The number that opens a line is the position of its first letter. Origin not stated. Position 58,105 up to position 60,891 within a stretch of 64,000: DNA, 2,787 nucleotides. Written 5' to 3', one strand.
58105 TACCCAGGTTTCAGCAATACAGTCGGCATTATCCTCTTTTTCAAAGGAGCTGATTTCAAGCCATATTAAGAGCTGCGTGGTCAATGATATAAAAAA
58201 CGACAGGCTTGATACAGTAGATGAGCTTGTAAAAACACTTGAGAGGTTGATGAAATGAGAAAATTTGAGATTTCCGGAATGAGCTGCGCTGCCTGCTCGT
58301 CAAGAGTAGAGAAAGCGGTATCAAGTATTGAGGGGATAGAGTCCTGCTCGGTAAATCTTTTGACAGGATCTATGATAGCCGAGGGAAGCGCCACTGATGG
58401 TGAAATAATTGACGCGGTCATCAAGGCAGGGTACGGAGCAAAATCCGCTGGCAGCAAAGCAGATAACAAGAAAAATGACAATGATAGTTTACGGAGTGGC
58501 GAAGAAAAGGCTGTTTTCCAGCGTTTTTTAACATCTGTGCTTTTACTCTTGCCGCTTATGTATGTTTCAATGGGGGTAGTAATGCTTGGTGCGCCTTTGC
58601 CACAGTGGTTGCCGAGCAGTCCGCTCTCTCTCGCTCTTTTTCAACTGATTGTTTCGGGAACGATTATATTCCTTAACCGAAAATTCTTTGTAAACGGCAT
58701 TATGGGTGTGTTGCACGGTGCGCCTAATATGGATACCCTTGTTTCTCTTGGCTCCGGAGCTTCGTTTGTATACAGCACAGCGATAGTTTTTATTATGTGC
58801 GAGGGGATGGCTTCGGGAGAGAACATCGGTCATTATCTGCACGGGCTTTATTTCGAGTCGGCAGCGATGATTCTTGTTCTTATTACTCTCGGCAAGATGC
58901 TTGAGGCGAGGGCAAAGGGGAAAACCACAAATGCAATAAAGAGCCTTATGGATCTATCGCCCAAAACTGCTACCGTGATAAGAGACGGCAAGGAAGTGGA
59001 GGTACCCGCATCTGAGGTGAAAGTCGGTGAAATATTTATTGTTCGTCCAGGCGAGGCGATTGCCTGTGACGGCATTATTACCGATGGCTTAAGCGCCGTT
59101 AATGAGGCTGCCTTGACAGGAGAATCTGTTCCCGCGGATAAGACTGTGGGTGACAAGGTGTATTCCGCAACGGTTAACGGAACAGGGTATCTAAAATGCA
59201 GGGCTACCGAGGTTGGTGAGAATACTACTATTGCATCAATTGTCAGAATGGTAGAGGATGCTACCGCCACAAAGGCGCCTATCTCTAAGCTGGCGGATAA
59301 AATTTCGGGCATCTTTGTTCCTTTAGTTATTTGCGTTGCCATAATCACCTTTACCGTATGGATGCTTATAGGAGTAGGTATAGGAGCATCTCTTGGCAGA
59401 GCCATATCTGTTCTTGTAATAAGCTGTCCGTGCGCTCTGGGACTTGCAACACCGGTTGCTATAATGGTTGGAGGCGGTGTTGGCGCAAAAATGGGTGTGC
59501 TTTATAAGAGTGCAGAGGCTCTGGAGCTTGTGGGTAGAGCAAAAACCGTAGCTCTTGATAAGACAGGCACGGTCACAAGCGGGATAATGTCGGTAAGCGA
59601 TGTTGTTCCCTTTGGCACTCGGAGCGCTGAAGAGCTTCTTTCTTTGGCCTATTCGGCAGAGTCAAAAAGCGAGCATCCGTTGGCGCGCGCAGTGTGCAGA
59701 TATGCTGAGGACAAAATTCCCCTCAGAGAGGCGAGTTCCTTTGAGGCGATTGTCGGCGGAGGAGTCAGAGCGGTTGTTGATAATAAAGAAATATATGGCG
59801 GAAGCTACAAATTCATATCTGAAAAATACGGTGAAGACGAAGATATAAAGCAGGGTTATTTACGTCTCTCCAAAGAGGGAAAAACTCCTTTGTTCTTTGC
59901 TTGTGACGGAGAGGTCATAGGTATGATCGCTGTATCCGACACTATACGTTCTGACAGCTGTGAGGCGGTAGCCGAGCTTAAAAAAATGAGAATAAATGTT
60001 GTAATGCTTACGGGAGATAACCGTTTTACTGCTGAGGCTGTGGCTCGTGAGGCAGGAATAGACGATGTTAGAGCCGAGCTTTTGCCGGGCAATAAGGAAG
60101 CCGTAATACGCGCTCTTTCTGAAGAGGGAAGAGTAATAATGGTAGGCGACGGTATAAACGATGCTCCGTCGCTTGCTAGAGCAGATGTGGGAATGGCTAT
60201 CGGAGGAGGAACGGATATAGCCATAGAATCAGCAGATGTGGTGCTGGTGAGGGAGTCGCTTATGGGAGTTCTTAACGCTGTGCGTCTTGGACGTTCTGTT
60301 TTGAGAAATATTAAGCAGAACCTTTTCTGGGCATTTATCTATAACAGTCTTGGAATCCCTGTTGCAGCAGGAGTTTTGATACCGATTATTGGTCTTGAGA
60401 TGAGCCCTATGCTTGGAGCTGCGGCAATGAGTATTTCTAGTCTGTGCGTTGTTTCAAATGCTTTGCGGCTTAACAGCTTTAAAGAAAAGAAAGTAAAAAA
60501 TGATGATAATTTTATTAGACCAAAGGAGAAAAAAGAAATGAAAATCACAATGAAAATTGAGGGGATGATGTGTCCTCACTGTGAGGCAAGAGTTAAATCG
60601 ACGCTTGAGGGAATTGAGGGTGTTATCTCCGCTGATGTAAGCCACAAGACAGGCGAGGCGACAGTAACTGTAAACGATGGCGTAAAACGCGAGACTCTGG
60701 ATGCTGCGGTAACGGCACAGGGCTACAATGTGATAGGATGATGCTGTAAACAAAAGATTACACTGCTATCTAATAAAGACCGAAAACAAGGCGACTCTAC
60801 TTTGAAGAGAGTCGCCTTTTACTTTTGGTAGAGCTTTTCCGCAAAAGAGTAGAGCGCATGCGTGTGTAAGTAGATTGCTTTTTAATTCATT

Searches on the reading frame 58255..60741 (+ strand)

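Call 79: search_protein_families(library=pfam, proteins=[window:58255-60741:+], max_evalue=0.0001)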
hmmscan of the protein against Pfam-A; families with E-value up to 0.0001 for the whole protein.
window:58255-60741:+ (828 aa): 3 families
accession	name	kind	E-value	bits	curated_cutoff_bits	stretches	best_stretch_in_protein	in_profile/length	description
PF00122.25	E1-E2_ATPase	-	3.9e-57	193.1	28.1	1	234-412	2-180/181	E1-E2 ATPase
PF00702.32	Hydrolase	-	5.1e-34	118.8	26.4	1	430-644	2-191/191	haloacid dehalogenase-like hydrolase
PF00403.32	HMA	-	3.7e-27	94.9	24.8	2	4-60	2-61/62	Heavy-metal-associated domain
